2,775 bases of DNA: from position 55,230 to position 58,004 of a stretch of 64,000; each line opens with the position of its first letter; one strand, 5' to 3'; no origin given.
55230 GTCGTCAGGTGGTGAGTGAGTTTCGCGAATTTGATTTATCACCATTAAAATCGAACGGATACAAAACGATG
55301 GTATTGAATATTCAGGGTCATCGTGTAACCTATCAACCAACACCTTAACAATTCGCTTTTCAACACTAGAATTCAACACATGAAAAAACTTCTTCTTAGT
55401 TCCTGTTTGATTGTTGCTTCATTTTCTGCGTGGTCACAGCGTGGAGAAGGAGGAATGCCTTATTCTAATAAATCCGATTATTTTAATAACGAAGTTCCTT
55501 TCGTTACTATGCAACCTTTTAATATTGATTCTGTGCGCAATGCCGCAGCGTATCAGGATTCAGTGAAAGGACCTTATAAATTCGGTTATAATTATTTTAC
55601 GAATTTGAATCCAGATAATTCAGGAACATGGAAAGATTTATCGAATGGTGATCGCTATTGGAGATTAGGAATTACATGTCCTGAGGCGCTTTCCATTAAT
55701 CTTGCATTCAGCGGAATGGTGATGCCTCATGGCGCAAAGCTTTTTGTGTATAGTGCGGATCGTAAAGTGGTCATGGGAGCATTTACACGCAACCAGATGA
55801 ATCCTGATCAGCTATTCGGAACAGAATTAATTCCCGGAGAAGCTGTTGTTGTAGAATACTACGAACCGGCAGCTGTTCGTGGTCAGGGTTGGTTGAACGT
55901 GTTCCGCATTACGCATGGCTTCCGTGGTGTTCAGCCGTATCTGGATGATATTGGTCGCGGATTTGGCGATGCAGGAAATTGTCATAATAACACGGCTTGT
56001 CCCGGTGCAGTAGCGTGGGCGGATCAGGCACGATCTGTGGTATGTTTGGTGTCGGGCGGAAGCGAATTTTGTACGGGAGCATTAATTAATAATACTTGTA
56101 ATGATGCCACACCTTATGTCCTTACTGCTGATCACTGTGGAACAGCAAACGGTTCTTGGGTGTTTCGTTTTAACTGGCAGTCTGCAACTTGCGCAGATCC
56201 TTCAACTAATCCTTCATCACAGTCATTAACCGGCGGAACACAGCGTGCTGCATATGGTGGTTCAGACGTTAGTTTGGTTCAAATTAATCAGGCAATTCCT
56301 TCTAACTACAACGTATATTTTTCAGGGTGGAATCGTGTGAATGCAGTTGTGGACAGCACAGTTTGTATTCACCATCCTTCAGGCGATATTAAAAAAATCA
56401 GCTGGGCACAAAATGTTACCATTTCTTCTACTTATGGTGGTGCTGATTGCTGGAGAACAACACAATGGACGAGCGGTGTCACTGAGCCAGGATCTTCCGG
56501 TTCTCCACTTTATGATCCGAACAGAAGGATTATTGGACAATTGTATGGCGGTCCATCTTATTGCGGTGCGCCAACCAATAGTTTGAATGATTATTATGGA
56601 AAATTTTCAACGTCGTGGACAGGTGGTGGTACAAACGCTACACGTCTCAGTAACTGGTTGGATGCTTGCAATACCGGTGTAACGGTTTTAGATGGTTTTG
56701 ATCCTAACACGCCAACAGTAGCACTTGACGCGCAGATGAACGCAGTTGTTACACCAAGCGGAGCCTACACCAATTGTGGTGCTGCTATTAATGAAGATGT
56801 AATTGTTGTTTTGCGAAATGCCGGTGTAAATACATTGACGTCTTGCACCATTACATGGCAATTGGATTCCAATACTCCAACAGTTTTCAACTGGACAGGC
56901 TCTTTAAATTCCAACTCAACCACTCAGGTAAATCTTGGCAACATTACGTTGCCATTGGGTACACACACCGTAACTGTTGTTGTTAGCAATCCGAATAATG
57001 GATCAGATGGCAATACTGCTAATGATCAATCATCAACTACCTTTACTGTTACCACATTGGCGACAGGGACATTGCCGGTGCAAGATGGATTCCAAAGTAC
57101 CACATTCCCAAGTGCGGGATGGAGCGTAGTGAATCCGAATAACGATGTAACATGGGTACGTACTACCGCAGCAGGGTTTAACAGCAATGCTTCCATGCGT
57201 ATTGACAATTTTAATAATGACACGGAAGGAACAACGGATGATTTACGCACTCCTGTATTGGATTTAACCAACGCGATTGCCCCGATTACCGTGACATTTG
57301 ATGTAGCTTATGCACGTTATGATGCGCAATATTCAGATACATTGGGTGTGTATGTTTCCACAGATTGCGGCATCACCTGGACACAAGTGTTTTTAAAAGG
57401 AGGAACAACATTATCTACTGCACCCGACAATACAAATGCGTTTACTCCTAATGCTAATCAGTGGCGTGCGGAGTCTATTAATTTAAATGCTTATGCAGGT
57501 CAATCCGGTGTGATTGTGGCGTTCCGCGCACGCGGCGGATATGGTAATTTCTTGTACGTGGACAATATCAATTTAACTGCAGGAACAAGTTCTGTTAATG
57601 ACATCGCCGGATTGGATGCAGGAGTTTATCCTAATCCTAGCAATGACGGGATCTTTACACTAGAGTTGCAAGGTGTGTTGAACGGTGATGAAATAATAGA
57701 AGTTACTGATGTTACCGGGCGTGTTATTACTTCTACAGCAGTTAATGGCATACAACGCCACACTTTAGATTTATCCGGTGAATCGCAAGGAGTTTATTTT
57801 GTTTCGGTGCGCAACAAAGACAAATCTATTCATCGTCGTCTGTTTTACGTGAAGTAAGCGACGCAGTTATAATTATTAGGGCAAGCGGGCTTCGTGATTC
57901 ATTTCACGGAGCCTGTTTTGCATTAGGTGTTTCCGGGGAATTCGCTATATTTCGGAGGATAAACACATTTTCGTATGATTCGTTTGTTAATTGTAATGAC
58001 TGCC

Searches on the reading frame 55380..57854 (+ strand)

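Call 47: search_protein_families(library=pfam, proteins=[window:55380-57854:+], max_evalue=0.00001)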
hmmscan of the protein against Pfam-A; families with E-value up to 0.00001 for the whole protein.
window:55380-57854:+ (825 aa): 2 families
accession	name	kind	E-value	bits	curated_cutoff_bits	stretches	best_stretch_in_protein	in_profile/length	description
PF18962.6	Por_Secre_tail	-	3.6e-12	46.8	27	1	749-820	1-72/75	Secretion system C-terminal sorting domain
PF13365.12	Trypsin_2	-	8.7e-06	27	27.6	0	231-386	1-143/144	Trypsin-like peptidase domain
